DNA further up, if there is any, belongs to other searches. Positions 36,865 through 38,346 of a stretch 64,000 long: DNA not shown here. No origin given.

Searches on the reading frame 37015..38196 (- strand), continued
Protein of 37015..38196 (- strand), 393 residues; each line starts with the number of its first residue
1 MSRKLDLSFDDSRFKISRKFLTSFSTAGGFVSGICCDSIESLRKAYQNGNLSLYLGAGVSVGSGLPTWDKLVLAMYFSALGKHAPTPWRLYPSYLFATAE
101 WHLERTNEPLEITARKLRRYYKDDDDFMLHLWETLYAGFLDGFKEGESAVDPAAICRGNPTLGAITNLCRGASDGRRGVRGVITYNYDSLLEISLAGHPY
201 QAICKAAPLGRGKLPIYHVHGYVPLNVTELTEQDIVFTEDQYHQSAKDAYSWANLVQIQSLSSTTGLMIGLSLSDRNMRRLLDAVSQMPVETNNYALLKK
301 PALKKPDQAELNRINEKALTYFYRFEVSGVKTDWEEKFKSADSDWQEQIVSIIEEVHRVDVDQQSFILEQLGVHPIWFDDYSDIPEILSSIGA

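Call 73: search_protein_families(library=padloc, proteins=[P0328, P0333, P0341, P0347, P0331, P0348, P0343, P0264], max_evalue=0.00001)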
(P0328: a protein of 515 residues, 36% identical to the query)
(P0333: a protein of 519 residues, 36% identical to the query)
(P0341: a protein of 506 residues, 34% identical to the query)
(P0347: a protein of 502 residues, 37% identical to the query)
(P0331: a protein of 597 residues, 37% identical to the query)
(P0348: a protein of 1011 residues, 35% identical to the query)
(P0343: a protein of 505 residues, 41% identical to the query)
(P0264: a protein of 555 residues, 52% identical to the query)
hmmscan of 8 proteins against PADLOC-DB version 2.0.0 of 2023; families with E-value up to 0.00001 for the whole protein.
P0328 (515 aa): 5 families
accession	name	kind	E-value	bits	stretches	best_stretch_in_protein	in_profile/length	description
PDLC00407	ThsA1|ThsA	-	9.7e-17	58.7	1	319-511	103-275/478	STALD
PDLC03856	LmuA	-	2.6e-12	44.6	1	187-231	3-47/433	-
PDLC00409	ThsA1|ThsA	-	6.6e-10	36.8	0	187-228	9-50/242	STALD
PDLC00412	ThsA1|ThsA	-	2.4e-08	31.4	1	412-510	20-110/314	STALD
PDLC04087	SIR2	-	6e-07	26.6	1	192-354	10-167/343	-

P0333 (519 aa): 6 families
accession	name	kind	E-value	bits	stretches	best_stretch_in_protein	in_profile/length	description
PDLC00407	ThsA1|ThsA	-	1.2e-18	65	1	333-513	103-276/478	STALD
PDLC03856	LmuA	-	2.7e-12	44.6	1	335-459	117-231/433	-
PDLC02183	Dsr1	-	5.7e-10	35.6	1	215-448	16-235/1275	-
PDLC00412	ThsA1|ThsA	-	2.4e-09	34.8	1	422-513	20-112/314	STALD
PDLC00409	ThsA1|ThsA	-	5.5e-09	33.8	0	333-460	104-227/242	STALD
PDLC05061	PDC-S65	-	3.1e-06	24.8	0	318-366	128-172/592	-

P0341 (506 aa): 7 families
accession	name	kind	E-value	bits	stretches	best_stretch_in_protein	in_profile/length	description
PDLC00407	ThsA1|ThsA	-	1.7e-16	57.9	1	318-505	104-275/478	STALD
PDLC03856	LmuA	-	3.1e-12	44.4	1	182-228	2-48/433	-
PDLC00409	ThsA1|ThsA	-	5.7e-10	37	0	317-446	104-228/242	STALD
PDLC02183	Dsr1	-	7.2e-09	31.9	1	187-430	13-232/1275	-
PDLC04087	SIR2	-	4.1e-08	30.5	1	185-347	7-162/343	-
PDLC00412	ThsA1|ThsA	-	4.3e-07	27.3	1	411-506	24-112/314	STALD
PDLC05061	PDC-S65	-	5.4e-07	27.3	0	317-353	139-175/592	-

P0347 (502 aa): 5 families
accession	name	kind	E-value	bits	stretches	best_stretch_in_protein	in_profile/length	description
PDLC00407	ThsA1|ThsA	-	2.8e-23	80.3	2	311-498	103-276/478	STALD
PDLC00409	ThsA1|ThsA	-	4.9e-14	50.3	1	310-446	103-234/242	STALD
PDLC03856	LmuA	-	2.2e-11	41.6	1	178-443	2-236/433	-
PDLC00412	ThsA1|ThsA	-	4.4e-11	40.4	1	397-498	16-112/314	STALD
PDLC04968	PDC-S25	-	8.6e-09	32.9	1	178-498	11-305/517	-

P0331 (597 aa): 6 families
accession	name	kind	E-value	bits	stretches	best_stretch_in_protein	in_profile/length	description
PDLC00407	ThsA1|ThsA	-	4.4e-23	79.6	1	284-594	4-277/478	STALD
PDLC00409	ThsA1|ThsA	-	2.1e-11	41.7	0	285-328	6-49/242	STALD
PDLC03856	LmuA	-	4.1e-11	40.7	0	288-333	3-48/433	-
PDLC00412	ThsA1|ThsA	-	8.2e-10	36.3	1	504-594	21-113/314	STALD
PDLC02183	Dsr1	-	2.3e-07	27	1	296-524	17-229/1275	-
PDLC04167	Dsr1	-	1.1e-06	24.7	1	292-525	13-224/1248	-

P0348 (1011 aa): 6 families
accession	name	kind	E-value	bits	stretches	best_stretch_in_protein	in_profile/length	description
PDLC00407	ThsA1|ThsA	-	1.6e-23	81.1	1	827-1007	102-274/478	STALD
PDLC03856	LmuA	-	2.7e-16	57.8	1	702-958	4-236/433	-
PDLC00409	ThsA1|ThsA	-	2.1e-13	48.2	1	696-955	4-228/242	STALD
PDLC00412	ThsA1|ThsA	-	2.9e-12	44.3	1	917-1006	21-109/314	STALD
PDLC04167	Dsr1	-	1.6e-09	34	1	708-938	16-224/1248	-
PDLC02183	Dsr1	-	1.6e-07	27.4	1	704-939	12-231/1275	-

P0343 (505 aa): 6 families
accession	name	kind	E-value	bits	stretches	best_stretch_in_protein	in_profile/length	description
PDLC00407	ThsA1|ThsA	-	8.6e-20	68.8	1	318-501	102-275/478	STALD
PDLC03856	LmuA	-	1e-14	52.6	1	193-455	2-236/433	-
PDLC02183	Dsr1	-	4.9e-12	42.4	1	199-431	14-230/1275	-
PDLC00409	ThsA1|ThsA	-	1.2e-11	42.4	1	318-451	103-227/242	STALD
PDLC00412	ThsA1|ThsA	-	2.4e-10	38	1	407-499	18-109/314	STALD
PDLC05061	PDC-S65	-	1.2e-06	26.1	0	319-349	139-169/592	-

P0264 (555 aa): 3 families
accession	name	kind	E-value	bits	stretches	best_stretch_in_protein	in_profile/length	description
PDLC00407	ThsA1|ThsA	-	3.9e-12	43.6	1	147-283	102-230/478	STALD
PDLC03856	LmuA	-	1.1e-11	42.5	1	146-280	113-233/433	-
PDLC00409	ThsA1|ThsA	-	1.1e-06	26.3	0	147-278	103-226/242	STALD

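Call 74: search_protein_families(library=pfam, proteins=[P0328, P0333, P0341, P0347, P0331, P0348, P0343, P0264], max_evalue=0.001)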
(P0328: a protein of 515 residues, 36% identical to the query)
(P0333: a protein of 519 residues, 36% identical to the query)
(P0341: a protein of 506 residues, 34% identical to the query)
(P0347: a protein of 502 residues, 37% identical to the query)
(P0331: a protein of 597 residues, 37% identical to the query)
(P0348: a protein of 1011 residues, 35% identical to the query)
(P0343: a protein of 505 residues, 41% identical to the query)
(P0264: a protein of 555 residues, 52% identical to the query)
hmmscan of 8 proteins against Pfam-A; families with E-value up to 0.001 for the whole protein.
P0328 (515 aa): 1 family
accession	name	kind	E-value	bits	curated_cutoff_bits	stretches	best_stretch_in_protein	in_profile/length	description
PF13289.12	SIR2_2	-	1.1e-14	55.1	24.5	1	321-449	2-122/141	SIR2-like domain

P0333 (519 aa): 1 family
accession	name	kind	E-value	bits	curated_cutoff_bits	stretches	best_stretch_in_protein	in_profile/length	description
PF13289.12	SIR2_2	-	1.6e-17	64.3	24.5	1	335-474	2-135/141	SIR2-like domain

P0341 (506 aa): 1 family
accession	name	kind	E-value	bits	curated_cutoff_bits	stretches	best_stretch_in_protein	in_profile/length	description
PF13289.12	SIR2_2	-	7.6e-21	75.1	24.5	1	319-446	2-124/141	SIR2-like domain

P0347 (502 aa): 1 family
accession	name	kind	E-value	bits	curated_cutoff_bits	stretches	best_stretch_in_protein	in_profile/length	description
PF13289.12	SIR2_2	-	6.2e-20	72.2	24.5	1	313-440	2-124/141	SIR2-like domain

P0331 (597 aa): 1 family
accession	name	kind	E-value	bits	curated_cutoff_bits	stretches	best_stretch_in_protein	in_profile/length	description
PF13289.12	SIR2_2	-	2.1e-19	70.4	24.5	1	417-557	3-137/141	SIR2-like domain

P0348 (1011 aa): 6 families
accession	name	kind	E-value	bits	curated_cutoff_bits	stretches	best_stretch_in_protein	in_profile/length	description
PF08477.19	Roc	-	5.1e-24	85.2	27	1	56-172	1-119/119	Ras of Complex, Roc, domain of DAPkinase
PF13289.12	SIR2_2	-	9.7e-22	78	24.5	1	830-960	2-128/141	SIR2-like domain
PF16095.11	COR-A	-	1e-16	61.6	35.3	1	234-372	6-142/143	C-terminal of Roc, COR-A domain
PF25497.1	COR-B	-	2.8e-10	40.6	27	1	393-492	7-103/145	C-terminal of Roc, COR-B domain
PF00071.28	Ras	-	2.1e-08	34.4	21.6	1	56-175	1-117/162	Ras family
PF00025.27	Arf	-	8e-06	25.9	22.3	1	45-176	5-130/174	ADP-ribosylation factor family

P0343 (505 aa): 1 family
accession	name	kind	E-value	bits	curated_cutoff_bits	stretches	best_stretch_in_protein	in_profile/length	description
PF13289.12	SIR2_2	-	1e-18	68.2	24.5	1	321-471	2-139/141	SIR2-like domain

P0264 (555 aa): 2 families
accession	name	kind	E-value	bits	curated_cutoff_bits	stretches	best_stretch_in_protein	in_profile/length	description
PF25183.1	OMP_b-brl_4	-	4.6e-47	161.4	30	1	402-548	687-838/838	Outer membrane beta barrel domain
PF13289.12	SIR2_2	-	7e-16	59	24.5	1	150-280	2-124/141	SIR2-like domain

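Call 79: search_protein_families(library=ncbifam, proteins=[L007:3108-3722:+, L007:3823-4896:+], max_evalue=0.01)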
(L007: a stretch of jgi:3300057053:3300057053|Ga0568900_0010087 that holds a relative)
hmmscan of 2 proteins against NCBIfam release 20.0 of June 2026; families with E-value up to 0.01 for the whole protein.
L007:3108-3722:+ (204 aa): 0 families

L007:3823-4896:+ (357 aa): 1 family
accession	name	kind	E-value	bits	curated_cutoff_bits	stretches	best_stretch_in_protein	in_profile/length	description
NF001753.0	PRK00481.1-3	subfamily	0.00035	19.6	243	1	9-55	3-49/252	NAD-dependent protein deacylase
